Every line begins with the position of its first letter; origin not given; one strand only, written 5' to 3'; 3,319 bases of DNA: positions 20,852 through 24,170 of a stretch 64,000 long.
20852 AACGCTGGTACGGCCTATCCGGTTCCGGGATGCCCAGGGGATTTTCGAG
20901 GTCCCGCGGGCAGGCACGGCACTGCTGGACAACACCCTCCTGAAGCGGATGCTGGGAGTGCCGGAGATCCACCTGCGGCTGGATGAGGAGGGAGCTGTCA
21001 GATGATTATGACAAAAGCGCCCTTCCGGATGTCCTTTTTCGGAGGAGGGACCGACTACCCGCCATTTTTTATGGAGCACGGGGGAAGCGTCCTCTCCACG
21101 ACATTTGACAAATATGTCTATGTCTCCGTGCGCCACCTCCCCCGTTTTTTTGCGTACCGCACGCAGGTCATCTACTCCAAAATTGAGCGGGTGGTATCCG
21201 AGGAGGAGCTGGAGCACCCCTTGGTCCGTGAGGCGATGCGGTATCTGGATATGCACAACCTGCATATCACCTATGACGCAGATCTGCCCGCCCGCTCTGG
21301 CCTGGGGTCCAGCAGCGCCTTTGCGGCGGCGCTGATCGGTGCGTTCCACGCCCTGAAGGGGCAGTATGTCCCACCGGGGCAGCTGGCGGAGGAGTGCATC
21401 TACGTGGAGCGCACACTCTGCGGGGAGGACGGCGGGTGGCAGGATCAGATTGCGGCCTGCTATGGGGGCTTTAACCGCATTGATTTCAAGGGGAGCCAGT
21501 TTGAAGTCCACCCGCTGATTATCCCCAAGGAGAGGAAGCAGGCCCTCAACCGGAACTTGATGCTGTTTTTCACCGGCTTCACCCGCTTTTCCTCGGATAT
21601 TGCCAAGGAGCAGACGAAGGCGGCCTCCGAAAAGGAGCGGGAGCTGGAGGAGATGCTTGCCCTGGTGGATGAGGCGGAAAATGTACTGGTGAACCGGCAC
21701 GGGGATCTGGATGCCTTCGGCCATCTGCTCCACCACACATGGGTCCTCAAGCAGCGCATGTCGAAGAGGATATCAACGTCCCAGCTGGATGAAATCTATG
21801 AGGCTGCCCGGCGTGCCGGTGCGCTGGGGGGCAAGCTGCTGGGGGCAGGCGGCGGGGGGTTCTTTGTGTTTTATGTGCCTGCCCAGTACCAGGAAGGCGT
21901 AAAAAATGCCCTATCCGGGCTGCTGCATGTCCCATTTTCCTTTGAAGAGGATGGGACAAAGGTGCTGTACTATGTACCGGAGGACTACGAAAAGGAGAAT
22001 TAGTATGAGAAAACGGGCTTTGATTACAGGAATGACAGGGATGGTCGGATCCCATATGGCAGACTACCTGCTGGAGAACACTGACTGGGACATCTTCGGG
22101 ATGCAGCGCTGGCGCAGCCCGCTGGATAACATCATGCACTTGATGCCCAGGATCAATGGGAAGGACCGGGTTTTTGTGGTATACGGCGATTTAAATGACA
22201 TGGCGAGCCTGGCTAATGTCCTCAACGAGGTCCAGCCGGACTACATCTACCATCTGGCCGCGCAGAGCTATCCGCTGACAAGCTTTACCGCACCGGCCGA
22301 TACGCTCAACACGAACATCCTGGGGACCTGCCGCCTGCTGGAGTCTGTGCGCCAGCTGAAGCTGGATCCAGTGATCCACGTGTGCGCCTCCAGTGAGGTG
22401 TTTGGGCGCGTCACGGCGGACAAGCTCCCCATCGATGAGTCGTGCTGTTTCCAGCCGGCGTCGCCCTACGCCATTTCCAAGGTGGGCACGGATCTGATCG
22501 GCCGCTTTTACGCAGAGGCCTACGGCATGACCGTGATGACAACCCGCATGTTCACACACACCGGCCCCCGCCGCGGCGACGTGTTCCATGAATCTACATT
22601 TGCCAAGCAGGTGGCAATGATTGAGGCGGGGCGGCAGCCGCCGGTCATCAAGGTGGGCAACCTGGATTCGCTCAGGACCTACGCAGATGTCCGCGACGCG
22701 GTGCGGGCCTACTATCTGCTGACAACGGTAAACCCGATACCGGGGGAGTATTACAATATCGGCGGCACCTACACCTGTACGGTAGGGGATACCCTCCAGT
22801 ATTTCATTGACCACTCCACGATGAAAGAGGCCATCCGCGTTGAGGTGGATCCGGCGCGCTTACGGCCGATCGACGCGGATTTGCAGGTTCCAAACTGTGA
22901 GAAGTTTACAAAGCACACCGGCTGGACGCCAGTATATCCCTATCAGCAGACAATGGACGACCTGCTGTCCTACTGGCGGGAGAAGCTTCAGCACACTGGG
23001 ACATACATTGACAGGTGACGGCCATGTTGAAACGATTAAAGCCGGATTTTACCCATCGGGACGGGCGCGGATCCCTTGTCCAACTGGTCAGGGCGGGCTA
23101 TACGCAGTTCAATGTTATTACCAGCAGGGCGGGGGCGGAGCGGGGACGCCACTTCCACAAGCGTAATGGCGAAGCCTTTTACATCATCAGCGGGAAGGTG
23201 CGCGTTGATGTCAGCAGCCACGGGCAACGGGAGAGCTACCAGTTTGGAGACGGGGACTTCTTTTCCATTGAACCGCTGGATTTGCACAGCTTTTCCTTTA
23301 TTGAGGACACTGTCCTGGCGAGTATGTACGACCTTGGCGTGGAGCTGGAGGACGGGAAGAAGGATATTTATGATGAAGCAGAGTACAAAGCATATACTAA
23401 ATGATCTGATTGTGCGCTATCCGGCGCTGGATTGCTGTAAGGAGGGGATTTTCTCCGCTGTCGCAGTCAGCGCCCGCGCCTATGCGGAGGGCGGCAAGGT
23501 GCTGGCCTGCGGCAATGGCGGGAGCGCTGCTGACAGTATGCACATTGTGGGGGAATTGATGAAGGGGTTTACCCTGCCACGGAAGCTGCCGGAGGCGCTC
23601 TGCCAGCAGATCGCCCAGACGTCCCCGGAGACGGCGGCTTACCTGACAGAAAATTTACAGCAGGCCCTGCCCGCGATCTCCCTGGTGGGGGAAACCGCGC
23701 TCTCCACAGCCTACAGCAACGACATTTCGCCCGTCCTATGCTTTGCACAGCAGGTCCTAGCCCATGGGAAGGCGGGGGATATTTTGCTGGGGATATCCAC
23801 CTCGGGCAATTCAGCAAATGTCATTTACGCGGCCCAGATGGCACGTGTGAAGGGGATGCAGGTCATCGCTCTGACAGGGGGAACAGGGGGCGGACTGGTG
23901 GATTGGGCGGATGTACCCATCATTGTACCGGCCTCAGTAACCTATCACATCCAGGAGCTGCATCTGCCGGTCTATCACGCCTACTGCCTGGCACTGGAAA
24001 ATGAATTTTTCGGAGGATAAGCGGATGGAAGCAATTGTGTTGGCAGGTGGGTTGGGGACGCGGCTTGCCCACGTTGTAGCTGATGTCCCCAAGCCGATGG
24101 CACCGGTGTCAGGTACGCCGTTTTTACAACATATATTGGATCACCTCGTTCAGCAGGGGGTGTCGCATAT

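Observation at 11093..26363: ABC-exporter-dependent glycopolymer locus built on a complete GDP-heptose / 6-deoxyheptose branch, with almost no conventional assembly enzymes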

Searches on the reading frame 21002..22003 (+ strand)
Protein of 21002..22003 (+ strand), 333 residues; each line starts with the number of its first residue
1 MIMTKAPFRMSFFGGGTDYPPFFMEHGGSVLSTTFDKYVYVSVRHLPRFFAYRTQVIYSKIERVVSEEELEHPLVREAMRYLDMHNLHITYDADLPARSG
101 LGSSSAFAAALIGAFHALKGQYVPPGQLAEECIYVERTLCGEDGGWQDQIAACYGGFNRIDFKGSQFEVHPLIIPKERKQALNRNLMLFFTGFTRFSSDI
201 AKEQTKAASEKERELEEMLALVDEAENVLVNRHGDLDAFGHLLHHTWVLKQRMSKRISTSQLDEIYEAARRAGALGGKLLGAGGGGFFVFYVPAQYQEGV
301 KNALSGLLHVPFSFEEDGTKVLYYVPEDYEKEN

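Call 5: search_protein_families(library=pfam, proteins=[window:21002-22003:+], max_evalue=0.01)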
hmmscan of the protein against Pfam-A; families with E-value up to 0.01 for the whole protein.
window:21002-22003:+ (333 aa): 3 families
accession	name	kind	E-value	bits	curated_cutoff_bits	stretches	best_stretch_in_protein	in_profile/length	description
PF00288.32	GHMP_kinases_N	-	2.2e-16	60.3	22.3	1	76-156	4-87/87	GHMP kinases N terminal domain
PF08544.19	GHMP_kinases_C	-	6.5e-09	36.5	21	1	232-304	6-79/85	GHMP kinases C terminal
PF25343.1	PH_UBFD1_C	-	0.0084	16.9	27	0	244-304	47-111/113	C-terminal PH-like domain in UBFD1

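Call 7: search_protein_families(library=ncbifam, proteins=[window:21002-22003:+], max_evalue=0.001)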
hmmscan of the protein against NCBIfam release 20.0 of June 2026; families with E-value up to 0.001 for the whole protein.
window:21002-22003:+ (333 aa): 12 families
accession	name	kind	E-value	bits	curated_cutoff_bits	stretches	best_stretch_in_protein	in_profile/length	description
NF049969.1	GlMnHpPKinHddA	equivalog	1.2e-37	130.1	600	1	2-300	3-313/338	D-glycero-D-manno-heptose 7-phosphate kinase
NF009948.0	PRK13412.1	equivalog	3.2e-26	91.3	721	1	87-289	727-932/974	bifunctional fucokinase/fucose-1-phosphate guanylyltransferase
TIGR00549.1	mevalon_kin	equivalog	3.1e-23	82.6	163.05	1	27-290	16-275/276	mevalonate kinase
NF003036.0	PRK03926.1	equivalog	7.8e-16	58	403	1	73-305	58-280/302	mevalonate kinase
NF003006.0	PRK03817.1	equivalog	1e-12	47.7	443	2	198-306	218-327/352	galactokinase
NF001816.0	PRK00555.1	equivalog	1.1e-11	44.3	509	1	232-304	265-336/363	galactokinase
TIGR00131.1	gal_kin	equivalog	1.1e-09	37.7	226.65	1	207-305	275-363/388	galactokinase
NF002288.1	PRK01212.1-4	equivalog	4e-09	35.9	194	1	85-304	75-278/303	homoserine kinase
TIGR01920.1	Shik_kin_archae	equivalog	1.2e-07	31.4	126.85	1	69-157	51-141/266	shikimate kinase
NF003705.0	PRK05322.1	equivalog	2.9e-06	26.2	385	0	225-296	284-353/388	galactokinase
TIGR00191.1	thrB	equivalog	7.2e-06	25.1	168.25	1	83-158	77-145/304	homoserine kinase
NF003472.0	PRK05101.1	equivalog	0.00027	20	499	0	80-157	106-183/382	galactokinase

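Call 67: search_solved_structures(query=window:21002-22003:+, max_evalue=0.00001)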
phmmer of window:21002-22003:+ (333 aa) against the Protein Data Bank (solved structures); distinct sequences matched with E-value up to 0.00001: 15.
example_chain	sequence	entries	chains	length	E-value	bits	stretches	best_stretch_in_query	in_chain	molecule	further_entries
4usk_A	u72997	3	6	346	1.6e-42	149.5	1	2-297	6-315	PUTATIVE SUGAR KINASE | SUGAR KINASE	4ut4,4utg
4usm_A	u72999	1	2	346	2.3e-42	149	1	2-297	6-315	PUTATIVE SUGAR KINASE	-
3k85_A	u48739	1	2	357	8.6e-41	143.8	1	2-320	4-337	D-glycero-D-manno-heptose 1-phosphate kinase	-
4n3o_A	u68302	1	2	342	2e-30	109.8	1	2-320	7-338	Putative D-glycero-D-manno-heptose 7-phosphate kinase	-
9iip_A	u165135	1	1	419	7e-16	62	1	87-292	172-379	L-fucokinase/L-fucose-1-P guanylyltransferase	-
5yys_A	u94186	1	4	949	8.6e-15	58.4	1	87-292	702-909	L-fucokinase, L-fucose-1-P guanylyltransferase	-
9iit_A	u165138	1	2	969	9e-15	58.3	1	87-292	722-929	L-fucokinase/L-fucose-1-P guanylyltransferase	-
6mde_A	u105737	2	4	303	2.2e-10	43.9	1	71-304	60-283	Mevalonate kinase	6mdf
4hac_A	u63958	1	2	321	2.4e-10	43.8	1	71-304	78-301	Mevalonate kinase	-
1s4e_A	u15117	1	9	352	6e-08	35.9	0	86-301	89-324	Galactokinase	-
2a2c_A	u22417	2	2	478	4.9e-07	32.9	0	240-295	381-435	N-acetylgalactosamine kinase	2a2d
8teb_A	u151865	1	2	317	5.1e-07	32.8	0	256-304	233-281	Mevalonate kinase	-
1kkh_A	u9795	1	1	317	1e-06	31.8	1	87-297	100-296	Mevalonate Kinase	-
1vis_A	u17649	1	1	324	1.1e-06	31.8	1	87-297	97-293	Mevalonate kinase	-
2x7i_A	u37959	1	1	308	8.5e-06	28.8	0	86-149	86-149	MEVALONATE KINASE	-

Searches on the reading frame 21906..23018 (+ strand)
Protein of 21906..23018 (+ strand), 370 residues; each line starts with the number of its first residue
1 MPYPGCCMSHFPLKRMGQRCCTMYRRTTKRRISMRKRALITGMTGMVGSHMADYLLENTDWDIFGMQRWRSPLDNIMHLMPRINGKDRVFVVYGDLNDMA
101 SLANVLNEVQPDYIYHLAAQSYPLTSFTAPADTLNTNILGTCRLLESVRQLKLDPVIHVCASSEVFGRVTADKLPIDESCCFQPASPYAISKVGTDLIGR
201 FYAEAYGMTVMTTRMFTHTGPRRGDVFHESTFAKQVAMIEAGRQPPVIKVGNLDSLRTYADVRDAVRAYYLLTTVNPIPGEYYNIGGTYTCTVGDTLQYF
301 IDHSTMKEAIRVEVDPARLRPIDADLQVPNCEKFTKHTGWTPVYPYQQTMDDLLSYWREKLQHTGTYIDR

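Call 5: search_protein_families(library=pfam, proteins=[window:21906-23018:+], max_evalue=0.01)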
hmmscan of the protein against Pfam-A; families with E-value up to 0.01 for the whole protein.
window:21906-23018:+ (370 aa): 6 families
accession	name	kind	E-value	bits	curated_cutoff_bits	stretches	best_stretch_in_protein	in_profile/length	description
PF16363.11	GDP_Man_Dehyd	-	1.3e-71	242.2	27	1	39-351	1-330/332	GDP-mannose 4,6 dehydratase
PF01370.27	Epimerase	-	4.8e-50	170.6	20.9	1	38-286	1-240/240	NAD dependent epimerase/dehydratase family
PF02719.21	Polysacc_synt_2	-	1.1e-10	41.6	20.2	1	39-159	2-126/293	Polysaccharide biosynthesis protein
PF01073.25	3Beta_HSD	-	4e-07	29.8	22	1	39-180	1-136/280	3-beta hydroxysteroid dehydrogenase/isomerase family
PF04321.23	RmlD_sub_bind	-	1.5e-05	24.7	27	1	37-192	2-129/287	RmlD substrate binding domain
PF07993.18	NAD_binding_4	-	0.0002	21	20.1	1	40-161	1-137/258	Male sterility protein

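Call 7: search_protein_families(library=ncbifam, proteins=[window:21906-23018:+], max_evalue=0.001)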
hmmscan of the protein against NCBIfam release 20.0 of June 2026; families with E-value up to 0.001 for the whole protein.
window:21906-23018:+ (370 aa): 23 families
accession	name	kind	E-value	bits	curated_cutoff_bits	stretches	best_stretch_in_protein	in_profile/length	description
TIGR01472.1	gmd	equivalog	7.1e-50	170.1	415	1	36-354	1-335/342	GDP-mannose 4,6-dehydratase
TIGR04180.1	EDH_00030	hypoth_equivalog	1e-39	136.4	475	1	39-344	2-296/297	NAD-dependent 4,6-dehydratase LegB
TIGR01181.1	dTDP_gluc_dehyt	equivalog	2.4e-37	128.7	365.1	1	38-358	2-312/321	dTDP-glucose 4,6-dehydratase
TIGR02622.1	CDP_4_6_dhtase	equivalog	4.8e-29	101.6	278.45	1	35-362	4-335/352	CDP-glucose 4,6-dehydratase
NF007582.0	PRK10217.1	equivalog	2e-28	99.5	698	1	36-288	2-254/355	dTDP-glucose 4,6-dehydratase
NF007490.0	PRK10084.1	subfamily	9.2e-25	87.4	649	1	38-303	3-279/361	dTDP-glucose 4,6-dehydratase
TIGR01179.1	galE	equivalog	1.8e-21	76.4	262.3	1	38-359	2-326/332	UDP-glucose 4-epimerase GalE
NF043036.1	ErythonDh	equivalog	1.3e-12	47.6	325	1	38-198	3-159/321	D-erythronate dehydrogenase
NF011728.1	PRK15181.1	equivalog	1.7e-12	47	760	1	24-284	4-262/348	Vi polysaccharide biosynthesis UDP-N-acetylglucosaminuronic acid C-4 epimerase TviC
NF007956.0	PRK10675.1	subfamily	2e-12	46.9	394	1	37-198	2-159/338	UDP-glucose 4-epimerase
NF008872.0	PRK11908.1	equivalog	2.8e-10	39.8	294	1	36-286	2-252/349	bifunctional UDP-4-keto-pentose/UDP-xylose synthase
NF041293.1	G6PDh_Azf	equivalog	6.7e-10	38.8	400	1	34-215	1-179/252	NAD-dependent glucose-6-phosphate dehydrogenase Azf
TIGR03466.1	HpnA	hypoth_equivalog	1.1e-09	37.7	367.65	1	37-163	2-115/327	hopanoid-associated sugar epimerase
TIGR02197.1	heptose_epim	equivalog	2.5e-08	33.4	274.6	1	39-308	2-264/316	ADP-glyceromanno-heptose 6-epimerase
NF041015.1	UDPsulfquin_syn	equivalog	4.3e-08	32.5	575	1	87-161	66-141/384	UDP-sulfoquinovose synthase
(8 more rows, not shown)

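Call 46: search_solved_structures(query=window:22005-23018:+, max_evalue=1e-20)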
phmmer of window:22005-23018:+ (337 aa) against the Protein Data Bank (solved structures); distinct sequences matched with E-value up to 1e-20: 19.
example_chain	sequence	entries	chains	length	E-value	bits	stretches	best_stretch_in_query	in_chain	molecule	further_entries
7us5_A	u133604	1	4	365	5.1e-109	367.9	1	1-330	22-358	GDP-D-GLYCERO-D-MANNO-HEPTOSE 4,6-DEHYDRATASE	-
2pk3_A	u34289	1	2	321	1.6e-55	192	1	4-326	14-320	GDP-6-deoxy-D-lyxo-4-hexulose reductase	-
1db3_A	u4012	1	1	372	3e-40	141.8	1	3-240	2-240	GDP-MANNOSE 4,6-DEHYDRATASE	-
7kf3_A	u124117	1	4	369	2.9e-39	138.6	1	1-321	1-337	GDP-mannose 4,6-dehydratase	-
5uzh_A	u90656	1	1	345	2.3e-38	135.6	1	3-309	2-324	NafoA.00085.b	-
2z1m_A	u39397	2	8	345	2.6e-37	132.2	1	3-318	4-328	GDP-D-mannose dehydratase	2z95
1rpn_A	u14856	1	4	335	8.1e-36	127.2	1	2-311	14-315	GDP-mannose 4,6-dehydratase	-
6x3b_A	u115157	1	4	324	1.3e-35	126.6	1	64-329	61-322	GDP-6-deoxy-D-mannose reductase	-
6gpj_A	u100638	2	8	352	1.7e-34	122.9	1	1-316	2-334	GDP-mannose 4,6 dehydratase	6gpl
1t2a_A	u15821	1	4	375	2.2e-34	122.5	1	1-316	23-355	GDP-mannose 4,6 dehydratase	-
1n7g_A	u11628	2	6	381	2.5e-34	122.3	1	2-317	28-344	GDP-D-mannose-4,6-dehydratase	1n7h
6q94_B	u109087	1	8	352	5.2e-34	121.3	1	1-316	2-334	GDP-mannose 4,6 dehydratase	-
5in4_A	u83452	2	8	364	5.3e-34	121.3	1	2-316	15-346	GDP-mannose 4,6 dehydratase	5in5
6gpk_A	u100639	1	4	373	5.6e-34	121.2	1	1-316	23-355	GDP-mannose 4,6 dehydratase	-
1bxk_A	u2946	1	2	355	1.7e-26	96.6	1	3-255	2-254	PROTEIN (DTDP-GLUCOSE 4,6-DEHYDRATASE)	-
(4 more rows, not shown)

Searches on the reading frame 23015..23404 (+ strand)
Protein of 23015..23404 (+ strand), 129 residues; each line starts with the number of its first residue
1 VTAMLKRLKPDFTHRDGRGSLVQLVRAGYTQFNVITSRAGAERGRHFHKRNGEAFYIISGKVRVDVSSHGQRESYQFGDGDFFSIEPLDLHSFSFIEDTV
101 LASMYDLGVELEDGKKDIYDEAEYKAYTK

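Call 5: search_protein_families(library=pfam, proteins=[window:23015-23404:+], max_evalue=0.01)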
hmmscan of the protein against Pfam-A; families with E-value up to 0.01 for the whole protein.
window:23015-23404:+ (129 aa): 4 families
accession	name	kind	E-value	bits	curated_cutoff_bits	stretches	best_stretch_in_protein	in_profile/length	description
PF14667.12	Polysacc_synt_C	-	8.1e-11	42.5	28.7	1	14-77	1-65/111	Polysaccharide biosynthesis C-terminal domain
PF07883.17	Cupin_2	-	1.2e-08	35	27.2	1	38-99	6-62/70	Cupin domain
PF05899.18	Cupin_3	-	0.00047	20.2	23.5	1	52-87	26-58/74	EutQ-like cupin domain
PF05523.17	FdtA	-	0.00085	19.6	23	1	32-76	35-79/131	WxcM-like, C-terminal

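Call 7: search_protein_families(library=ncbifam, proteins=[window:23015-23404:+], max_evalue=0.001)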
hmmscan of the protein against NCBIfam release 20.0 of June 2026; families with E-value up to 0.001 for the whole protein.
window:23015-23404:+ (129 aa): 2 families
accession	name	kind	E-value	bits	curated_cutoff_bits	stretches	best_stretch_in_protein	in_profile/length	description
NF047837.1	UDPAcbARedWbcJ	equivalog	7.5e-05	21.8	500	1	14-65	254-306/372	UDP-2-acetamido-2,6-beta-L-arabino-hexul-4-ose reductase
TIGR03037.1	anthran_nbaC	equivalog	0.0005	20.1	145.95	1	37-99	33-96/159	3-hydroxyanthranilate 3,4-dioxygenase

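Call 44: search_solved_structures(query=window:23015-23404:+, max_evalue=0.01)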
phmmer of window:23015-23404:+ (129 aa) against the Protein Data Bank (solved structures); distinct sequences matched with E-value up to 0.01: 21.
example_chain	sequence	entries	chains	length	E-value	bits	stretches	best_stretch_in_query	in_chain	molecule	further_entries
6tzp_A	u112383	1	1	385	1.4e-06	31.6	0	34-82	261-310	Oxalate decarboxylase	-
4met_A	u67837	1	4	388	1.5e-06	31.5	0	34-82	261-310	Oxalate decarboxylase OxdC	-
6ufi_A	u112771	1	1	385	3.6e-06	30.3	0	34-82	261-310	Cupin domain-containing protein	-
2uyb_A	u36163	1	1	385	6.1e-06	29.5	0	34-82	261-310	OXALATE DECARBOXYLASE OXDC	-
3s0m_A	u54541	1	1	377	6.2e-06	29.5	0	34-82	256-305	Oxalate decarboxylase oxdC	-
5vg3_A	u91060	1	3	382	6.5e-06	29.4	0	34-82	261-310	Oxalate decarboxylase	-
1j58_A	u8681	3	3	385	6.7e-06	29.4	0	34-82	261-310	YVRK PROTEIN | OXALATE DECARBOXYLASE OXDC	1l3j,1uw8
2v09_A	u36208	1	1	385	8.3e-06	29.1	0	34-82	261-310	OXALATE DECARBOXYLASE OXDC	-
2uy9_A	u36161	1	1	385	8.7e-06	29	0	34-82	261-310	OXALATE DECARBOXYLASE OXDC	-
2uya_A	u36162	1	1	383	8.7e-06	29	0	34-82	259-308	OXALATE DECARBOXYLASE OXDC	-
5hi0_A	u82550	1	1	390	9.1e-06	29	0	34-82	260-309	Oxalate decarboxylase OxdC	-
2uy8_A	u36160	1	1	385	3.9e-05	26.9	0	34-82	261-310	OXALATE DECARBOXYLASE OXDC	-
7zvy_A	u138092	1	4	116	5.4e-05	26.5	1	27-92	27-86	Cupin_2 domain-containing protein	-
7zvy_G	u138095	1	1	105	5.7e-05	26.4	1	42-92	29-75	Cupin_2 domain-containing protein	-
7zvy_B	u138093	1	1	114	6.1e-05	26.3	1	42-92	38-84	Cupin_2 domain-containing protein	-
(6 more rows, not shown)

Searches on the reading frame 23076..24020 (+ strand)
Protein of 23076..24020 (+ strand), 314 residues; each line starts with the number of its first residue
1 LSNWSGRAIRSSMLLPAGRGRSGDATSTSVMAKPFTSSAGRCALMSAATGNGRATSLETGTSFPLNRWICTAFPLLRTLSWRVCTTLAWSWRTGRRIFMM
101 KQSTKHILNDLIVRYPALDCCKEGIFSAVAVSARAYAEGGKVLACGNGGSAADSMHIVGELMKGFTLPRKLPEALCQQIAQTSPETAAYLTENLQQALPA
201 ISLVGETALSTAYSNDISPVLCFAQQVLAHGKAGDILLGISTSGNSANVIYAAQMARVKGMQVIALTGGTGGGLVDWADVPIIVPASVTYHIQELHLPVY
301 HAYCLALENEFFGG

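Call 5: search_protein_families(library=pfam, proteins=[window:23076-24020:+], max_evalue=0.01)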
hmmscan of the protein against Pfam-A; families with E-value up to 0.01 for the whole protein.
window:23076-24020:+ (314 aa): 2 families
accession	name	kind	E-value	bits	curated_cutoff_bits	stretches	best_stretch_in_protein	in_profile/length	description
PF13580.11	SIS_2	-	3.3e-21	76.2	27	2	197-268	67-138/138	SIS domain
PF01380.27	SIS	-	1e-06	29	25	1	223-290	43-110/131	SIS domain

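Call 7: search_protein_families(library=ncbifam, proteins=[window:23076-24020:+], max_evalue=0.001)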
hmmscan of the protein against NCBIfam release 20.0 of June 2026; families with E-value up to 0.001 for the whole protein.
window:23076-24020:+ (314 aa): 11 families
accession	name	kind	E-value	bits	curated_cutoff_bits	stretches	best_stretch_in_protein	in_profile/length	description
NF010546.0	PRK13936.1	equivalog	8.9e-43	146.3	276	2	193-313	71-194/197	phosphoheptose isomerase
TIGR00441.1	gmhA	equivalog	1.8e-40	138.5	209.45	2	195-307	41-153/154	D-sedoheptulose 7-phosphate isomerase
NF001628.0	PRK00414.1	equivalog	8e-33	113.7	265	2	195-310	74-189/192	D-sedoheptulose 7-phosphate isomerase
NF008138.0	PRK10886.1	equivalog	2.5e-26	92.6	352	1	192-312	68-191/196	DnaA initiator-associating protein DiaA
NF010547.0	PRK13938.1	equivalog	1.3e-24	86.9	320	2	197-312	77-192/196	D-sedoheptulose 7-phosphate isomerase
TIGR03127.2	RuMP_HxlB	equivalog_domain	3e-06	27.2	160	1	232-290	71-129/178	6-phospho-3-hexuloisomerase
NF040776.2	AlsR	equivalog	7.5e-06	25.1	400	1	232-289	175-232/279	transcriptional repressor AlsR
NF002805.0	PRK02947.1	subfamily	1.1e-05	24.8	135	1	232-267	106-141/247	sugar isomerase domain-containing protein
NF008458.0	PRK11337.1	equivalog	1.8e-05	23.9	378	1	232-289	187-244/293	MurR/RpiR family transcriptional regulator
NF041755.1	RuMP_HxlAB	equivalog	6.3e-05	22.1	500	1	232-291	287-346/391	bifunctional 3-hexulose-6-phosphate synthase/6-phospho-3-hexuloisomerase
NF003915.0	PRK05441.1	subfamily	0.00073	18.6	168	0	230-284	128-182/300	N-acetylmuramic acid 6-phosphate etherase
